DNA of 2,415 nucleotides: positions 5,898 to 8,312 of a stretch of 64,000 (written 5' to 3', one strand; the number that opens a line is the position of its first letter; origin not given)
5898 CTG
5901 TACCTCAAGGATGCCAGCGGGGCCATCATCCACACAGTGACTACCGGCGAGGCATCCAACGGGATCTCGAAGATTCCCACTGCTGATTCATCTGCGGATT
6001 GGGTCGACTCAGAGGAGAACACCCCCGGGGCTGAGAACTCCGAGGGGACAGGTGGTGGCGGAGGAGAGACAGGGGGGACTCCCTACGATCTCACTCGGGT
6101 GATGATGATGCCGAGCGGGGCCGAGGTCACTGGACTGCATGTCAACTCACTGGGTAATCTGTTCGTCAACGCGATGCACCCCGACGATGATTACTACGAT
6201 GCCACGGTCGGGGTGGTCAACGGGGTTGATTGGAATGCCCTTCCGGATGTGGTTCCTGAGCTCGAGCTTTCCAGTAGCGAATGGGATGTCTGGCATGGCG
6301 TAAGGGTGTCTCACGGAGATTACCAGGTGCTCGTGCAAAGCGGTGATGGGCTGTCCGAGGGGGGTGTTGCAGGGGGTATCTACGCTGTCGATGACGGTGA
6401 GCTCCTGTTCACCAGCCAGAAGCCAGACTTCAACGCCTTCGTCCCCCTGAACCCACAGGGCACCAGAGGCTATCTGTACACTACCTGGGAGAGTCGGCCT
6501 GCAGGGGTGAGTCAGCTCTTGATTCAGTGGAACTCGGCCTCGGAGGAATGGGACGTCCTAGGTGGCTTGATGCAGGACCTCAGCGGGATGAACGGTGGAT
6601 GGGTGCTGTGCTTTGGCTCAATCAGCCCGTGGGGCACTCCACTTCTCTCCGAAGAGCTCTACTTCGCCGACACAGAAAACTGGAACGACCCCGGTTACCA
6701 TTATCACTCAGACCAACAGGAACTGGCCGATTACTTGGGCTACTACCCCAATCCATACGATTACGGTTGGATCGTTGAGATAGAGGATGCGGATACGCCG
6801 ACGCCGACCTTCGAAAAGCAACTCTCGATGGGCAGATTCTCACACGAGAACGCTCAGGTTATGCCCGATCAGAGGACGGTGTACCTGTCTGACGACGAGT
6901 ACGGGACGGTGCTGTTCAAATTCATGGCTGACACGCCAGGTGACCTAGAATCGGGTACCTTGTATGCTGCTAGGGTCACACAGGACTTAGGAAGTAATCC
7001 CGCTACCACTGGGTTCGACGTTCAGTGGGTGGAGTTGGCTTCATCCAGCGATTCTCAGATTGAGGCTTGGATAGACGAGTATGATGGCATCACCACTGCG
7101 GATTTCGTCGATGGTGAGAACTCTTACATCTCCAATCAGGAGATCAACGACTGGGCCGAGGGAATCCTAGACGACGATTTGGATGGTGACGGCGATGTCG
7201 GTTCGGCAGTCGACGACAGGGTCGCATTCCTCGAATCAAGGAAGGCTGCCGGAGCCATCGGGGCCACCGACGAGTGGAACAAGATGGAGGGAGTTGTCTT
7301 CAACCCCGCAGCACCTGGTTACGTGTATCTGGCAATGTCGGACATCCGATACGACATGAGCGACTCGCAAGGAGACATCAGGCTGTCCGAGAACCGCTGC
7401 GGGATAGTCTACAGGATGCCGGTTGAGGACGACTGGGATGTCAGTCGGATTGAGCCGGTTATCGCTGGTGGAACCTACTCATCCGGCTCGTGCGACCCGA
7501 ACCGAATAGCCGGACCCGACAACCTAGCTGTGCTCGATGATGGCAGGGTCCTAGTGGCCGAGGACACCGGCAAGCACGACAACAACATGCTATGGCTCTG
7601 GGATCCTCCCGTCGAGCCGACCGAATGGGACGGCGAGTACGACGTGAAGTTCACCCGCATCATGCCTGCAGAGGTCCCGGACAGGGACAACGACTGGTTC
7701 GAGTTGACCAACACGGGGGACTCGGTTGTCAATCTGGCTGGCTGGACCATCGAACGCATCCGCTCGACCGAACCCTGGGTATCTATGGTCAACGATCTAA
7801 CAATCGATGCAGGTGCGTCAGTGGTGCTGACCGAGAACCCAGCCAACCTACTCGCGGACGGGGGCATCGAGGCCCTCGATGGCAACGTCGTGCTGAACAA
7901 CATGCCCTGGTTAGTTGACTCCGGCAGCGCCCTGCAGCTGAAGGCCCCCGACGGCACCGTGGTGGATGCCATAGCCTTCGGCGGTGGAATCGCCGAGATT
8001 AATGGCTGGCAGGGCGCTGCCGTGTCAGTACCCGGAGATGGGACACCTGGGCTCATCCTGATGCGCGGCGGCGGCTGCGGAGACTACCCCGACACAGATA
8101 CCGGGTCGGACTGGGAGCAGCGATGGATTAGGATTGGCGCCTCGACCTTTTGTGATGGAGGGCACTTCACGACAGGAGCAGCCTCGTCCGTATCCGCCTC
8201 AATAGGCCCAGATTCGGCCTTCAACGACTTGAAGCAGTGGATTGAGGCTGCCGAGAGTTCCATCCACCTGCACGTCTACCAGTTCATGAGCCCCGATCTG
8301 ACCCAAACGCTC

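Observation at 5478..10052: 1524-aa surface-anchored fusion of two lamin-tail domains, a PhoX-type phosphatase and a two-HKD PLD-superfamily module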

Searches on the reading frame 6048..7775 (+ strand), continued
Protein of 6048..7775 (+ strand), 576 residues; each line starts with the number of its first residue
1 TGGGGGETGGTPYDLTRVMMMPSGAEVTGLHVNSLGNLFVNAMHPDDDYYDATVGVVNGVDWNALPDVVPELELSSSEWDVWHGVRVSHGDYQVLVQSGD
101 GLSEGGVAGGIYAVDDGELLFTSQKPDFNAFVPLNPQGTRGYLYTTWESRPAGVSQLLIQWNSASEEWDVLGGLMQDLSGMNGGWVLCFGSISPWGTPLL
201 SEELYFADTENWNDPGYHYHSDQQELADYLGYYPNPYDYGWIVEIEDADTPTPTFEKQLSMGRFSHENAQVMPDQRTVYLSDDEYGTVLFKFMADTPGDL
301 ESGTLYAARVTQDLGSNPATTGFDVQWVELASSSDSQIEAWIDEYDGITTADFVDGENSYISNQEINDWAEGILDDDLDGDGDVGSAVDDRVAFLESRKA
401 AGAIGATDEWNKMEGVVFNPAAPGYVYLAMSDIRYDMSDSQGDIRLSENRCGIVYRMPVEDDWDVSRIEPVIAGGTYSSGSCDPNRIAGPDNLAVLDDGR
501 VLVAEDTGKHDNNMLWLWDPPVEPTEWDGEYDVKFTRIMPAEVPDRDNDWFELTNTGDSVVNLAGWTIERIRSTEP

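Call 47: search_solved_structures(query=A3, max_evalue=0.001, show_alignments=1)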
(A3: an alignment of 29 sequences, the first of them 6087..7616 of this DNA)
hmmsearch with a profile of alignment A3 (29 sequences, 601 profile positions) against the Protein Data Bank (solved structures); distinct sequences matched with E-value up to 0.001: 2.
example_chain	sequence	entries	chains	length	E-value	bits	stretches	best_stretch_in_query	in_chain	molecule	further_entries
4amf_A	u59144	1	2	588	2e-28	102.5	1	190-349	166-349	PHOX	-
3zwu_A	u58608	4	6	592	2.1e-28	102.5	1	190-349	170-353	ALKALINE PHOSPHATASE PHOX | PHOX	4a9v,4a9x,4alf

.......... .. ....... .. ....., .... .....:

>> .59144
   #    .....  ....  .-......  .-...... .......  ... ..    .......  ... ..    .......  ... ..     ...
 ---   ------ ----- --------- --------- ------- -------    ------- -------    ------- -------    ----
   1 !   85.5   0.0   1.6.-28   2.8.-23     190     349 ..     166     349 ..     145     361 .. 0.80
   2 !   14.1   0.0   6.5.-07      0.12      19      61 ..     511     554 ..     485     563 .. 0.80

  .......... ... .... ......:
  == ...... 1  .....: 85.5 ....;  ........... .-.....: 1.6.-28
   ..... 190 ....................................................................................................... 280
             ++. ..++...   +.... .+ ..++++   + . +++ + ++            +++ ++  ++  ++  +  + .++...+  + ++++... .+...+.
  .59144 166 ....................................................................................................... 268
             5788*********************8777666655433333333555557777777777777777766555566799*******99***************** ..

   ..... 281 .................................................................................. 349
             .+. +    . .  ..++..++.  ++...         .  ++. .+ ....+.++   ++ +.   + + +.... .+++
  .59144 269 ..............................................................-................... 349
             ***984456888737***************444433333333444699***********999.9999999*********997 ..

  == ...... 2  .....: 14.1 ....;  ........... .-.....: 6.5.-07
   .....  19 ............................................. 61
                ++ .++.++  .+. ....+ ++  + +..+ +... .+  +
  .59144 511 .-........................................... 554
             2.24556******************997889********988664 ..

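Call 49: predict_structure(alignment_id=A2)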
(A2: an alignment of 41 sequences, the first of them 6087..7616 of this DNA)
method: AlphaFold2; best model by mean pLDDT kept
length: 510 residues; sequences in the alignment: 41
mean_pLDDT: 74.6   pTM: 0.80
mean pLDDT of the five models: 74.6, 65.4, 64.4, 63.7, 60.5
residues with pLDDT >= 90: 152; 70-90: 192; 50-70: 74; < 50: 92
segments of 3 or more residues with pLDDT < 50: 192-208, 221-225, 335-363, 365-367, 371-399, 425-427
pLDDT, mean of each block of 10 residues (from residue 1): 90 88 91 76 92 90 76 88 93 87 80 91 94 81 95 94 76 73 79 45 45 59 59 92 67 73 81 67 80 80 89 74 52 47 38 35 49 38 32 41 86 88 54 83 92 92 80 89 93 86 84
secondary structure, 60 per line:
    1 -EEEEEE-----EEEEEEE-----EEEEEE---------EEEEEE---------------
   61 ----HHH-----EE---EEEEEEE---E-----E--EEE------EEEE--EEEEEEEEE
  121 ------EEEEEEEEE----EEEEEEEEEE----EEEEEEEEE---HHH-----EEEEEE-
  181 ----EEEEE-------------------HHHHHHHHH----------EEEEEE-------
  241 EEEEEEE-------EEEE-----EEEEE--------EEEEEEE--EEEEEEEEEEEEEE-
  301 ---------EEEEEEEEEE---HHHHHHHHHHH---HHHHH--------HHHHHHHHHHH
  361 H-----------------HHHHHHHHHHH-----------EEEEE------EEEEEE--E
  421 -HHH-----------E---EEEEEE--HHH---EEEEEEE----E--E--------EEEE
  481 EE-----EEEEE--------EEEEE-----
elements in order: E2-7 E13-19 E25-30 E40-45 E78-84 E97-99 E106-109 E112-120 E127-135 E140-149 E154-162 E174-179 E185-189 H209-217 E228-233 E241-247 E255-258 E264-268 E277-283 E286-299 E310-319 H323-333 H337-341 H350-361 H379-389 E401-405 E412-417 E440-445 E454-460 E477-482 E488-492 E501-505

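Call 51: fold_search(model_id=the predicted structure, library=pdb)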
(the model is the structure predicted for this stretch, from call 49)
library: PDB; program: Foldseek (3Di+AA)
matches with E <= 10: 477; with E <= 0.001: 30
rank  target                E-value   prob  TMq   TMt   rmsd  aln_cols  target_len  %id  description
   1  6gmu                  1.2e-05  1.00  0.37  0.52  10.8       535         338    8  Serum paraoxonase-1 by directed evolution with the L69G/H134R/F222S/T332S mutations (released 2019-04-17)
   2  9sob_Q                2.0e-05  1.00  0.36  0.47  14.8       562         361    8  Structural Model of the Nuclear Pore Complex in Arabidopsis thaliana (released 2025-11-05)
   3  9e2g_2C               4.6e-05  0.60  0.17  0.15  20.3       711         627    9  Cryo-EM structure of 48 nm repeat of microtubule doublet from T. brucei flagellum (released 2025-03-12)
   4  7x2n_A                4.9e-05  1.00  0.39  0.55   9.4       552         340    9  Crystal structure of Diels-Alderase PycR1 (released 2023-04-05)
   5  6h0a                  6.1e-05  1.00  0.37  0.52  12.2       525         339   10  Serum paraoxonase-1 by directed evolution with the L69G/H115W/H134R/F222S/T332S mutations (released 2019-07-17)
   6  1v04                  6.7e-05  1.00  0.37  0.52  11.2       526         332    9  serum paraoxonase by directed evolution (released 2004-04-23)
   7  7x36_A                7.5e-05  1.00  0.41  0.59   8.7       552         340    8  Crystal Structure of hetero-Diels-Alderase EupfF (released 2023-04-05)
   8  7x36_C                8.8e-05  1.00  0.40  0.56   9.1       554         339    9  Crystal Structure of hetero-Diels-Alderase EupfF (released 2023-04-05)
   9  8g2z_0U               9.3e-05  0.96  0.22  0.19  17.7       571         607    8  48-nm doublet microtubule from Tetrahymena thermophila strain CU428 (released 2023-06-14)
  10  3fgb_A                1.1e-04  1.00  0.27  0.36  11.6       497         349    9  Crystal structure of the Q89ZH8_BACTN protein from Bacteroides thetaiotaomicron. Northeast Structural Genomics Consort (released 2008-12-23)
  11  6i1t_A                1.2e-04  1.00  0.36  0.43  13.6       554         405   10  Calcium structure of Trichoderma reesei Carbohydrate-Active Enzymes Family AA12 (released 2019-11-13)
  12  7x36_B                1.6e-04  1.00  0.41  0.58   8.8       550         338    8  Crystal Structure of hetero-Diels-Alderase EupfF (released 2023-04-05)
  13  5wlc_LO               1.8e-04  0.51  0.14  0.10  22.0       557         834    9  The complete structure of the small subunit processome (released 2017-09-27)
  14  6i1q_A                2.2e-04  1.00  0.37  0.45  13.0       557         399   10  Iodide structure of Trichoderma reesei Carbohydrate-Active Enzymes Family AA12 (released 2019-11-13)
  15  9e78_0L               2.2e-04  0.97  0.24  0.21  17.5       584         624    8  48-nm repeat of the Leishmania tarentolae doublet microtubule (released 2025-03-12)
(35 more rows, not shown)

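Call 60: search_protein_families(library=pfam, proteins=[P0192, P0193, P0202, P0205, P0206, P0225, P0260], max_evalue=0.0001)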
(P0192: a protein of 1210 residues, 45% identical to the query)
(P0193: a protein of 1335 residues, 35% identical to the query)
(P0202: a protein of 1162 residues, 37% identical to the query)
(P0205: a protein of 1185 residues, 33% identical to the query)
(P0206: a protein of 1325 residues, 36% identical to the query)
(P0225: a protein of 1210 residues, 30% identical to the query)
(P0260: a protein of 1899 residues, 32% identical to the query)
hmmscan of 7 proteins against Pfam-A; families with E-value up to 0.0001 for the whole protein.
P0192 (1210 aa): 3 families
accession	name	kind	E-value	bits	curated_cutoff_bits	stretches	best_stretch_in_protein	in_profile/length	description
PF09423.15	PhoD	-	5.2e-51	174.2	27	1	172-434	12-301/343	PhoD-like phosphatase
PF05787.19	PhoX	-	2.3e-35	123.2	24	1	681-1031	145-491/515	Alkaline phosphatase PhoX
PF16655.11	PhoD_N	-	1.3e-13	51.7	30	1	47-123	1-82/90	PhoD-like phosphatase, N-terminal domain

P0193 (1335 aa): 1 family
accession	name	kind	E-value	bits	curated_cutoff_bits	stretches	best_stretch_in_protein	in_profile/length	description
PF05787.19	PhoX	-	9.6e-46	157.4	24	2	327-715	157-499/515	Alkaline phosphatase PhoX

P0202 (1162 aa): 1 family
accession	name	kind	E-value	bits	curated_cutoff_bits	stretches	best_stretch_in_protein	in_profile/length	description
PF05787.19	PhoX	-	3.6e-42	145.7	24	2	676-1089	134-504/515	Alkaline phosphatase PhoX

P0205 (1185 aa): 2 families
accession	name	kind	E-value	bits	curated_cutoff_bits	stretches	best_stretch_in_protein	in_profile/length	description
PF05787.19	PhoX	-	1.1e-41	144.1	24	2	163-564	151-504/515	Alkaline phosphatase PhoX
PF08847.16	Crr6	-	2.9e-05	24.2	25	0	975-1005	82-111/150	Chlororespiratory reduction 6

P0206 (1325 aa): 1 family
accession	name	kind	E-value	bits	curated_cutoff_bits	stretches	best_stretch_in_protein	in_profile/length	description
PF05787.19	PhoX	-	2.8e-42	146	24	2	97-506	138-505/515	Alkaline phosphatase PhoX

P0225 (1210 aa): 1 family
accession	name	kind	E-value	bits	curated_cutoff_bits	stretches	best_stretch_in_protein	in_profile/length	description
PF05787.19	PhoX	-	2.6e-38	132.9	24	2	161-588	150-514/515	Alkaline phosphatase PhoX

P0260 (1899 aa): 5 families
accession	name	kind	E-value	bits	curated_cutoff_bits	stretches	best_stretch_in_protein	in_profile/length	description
PF16409.10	DUF5017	-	5.9e-37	127.4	28.8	3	1129-1233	59-177/187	Domain of unknown function (DUF5017)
PF03372.29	Exo_endo_phos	-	6.2e-25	88.6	24.5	1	547-884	13-225/225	Endonuclease/Exonuclease/phosphatase family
PF05787.19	PhoX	-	1.3e-20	74.5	24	1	1374-1757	152-498/515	Alkaline phosphatase PhoX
PF18911.6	PKD_4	-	2.2e-15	56.9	27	1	432-507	8-85/85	PKD domain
PF00801.26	PKD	-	4.7e-10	39.8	23.5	1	436-502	9-76/80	PKD domain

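Call 69: search_protein_families(library=ncbifam, proteins=[window:6087-7616:+], max_evalue=0.001)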
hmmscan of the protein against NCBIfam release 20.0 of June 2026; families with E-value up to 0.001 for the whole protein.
window:6087-7616:+ (510 aa): 0 families

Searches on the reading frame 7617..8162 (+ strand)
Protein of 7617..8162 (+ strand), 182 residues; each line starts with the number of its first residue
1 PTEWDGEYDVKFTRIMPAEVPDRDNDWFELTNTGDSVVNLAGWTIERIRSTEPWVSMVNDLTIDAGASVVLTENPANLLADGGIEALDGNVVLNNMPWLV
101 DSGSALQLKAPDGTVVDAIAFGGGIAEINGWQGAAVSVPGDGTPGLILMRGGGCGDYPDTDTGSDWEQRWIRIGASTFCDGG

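Call 68: search_protein_families(library=pfam, proteins=[window:7617-8162:+], max_evalue=0.01)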
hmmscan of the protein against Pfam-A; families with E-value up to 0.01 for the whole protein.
window:7617-8162:+ (182 aa): 1 family
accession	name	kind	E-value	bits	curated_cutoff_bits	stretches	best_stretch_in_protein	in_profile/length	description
PF00932.25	LTD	-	5.1e-14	53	34.3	1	9-121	7-107/109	Lamin Tail Domain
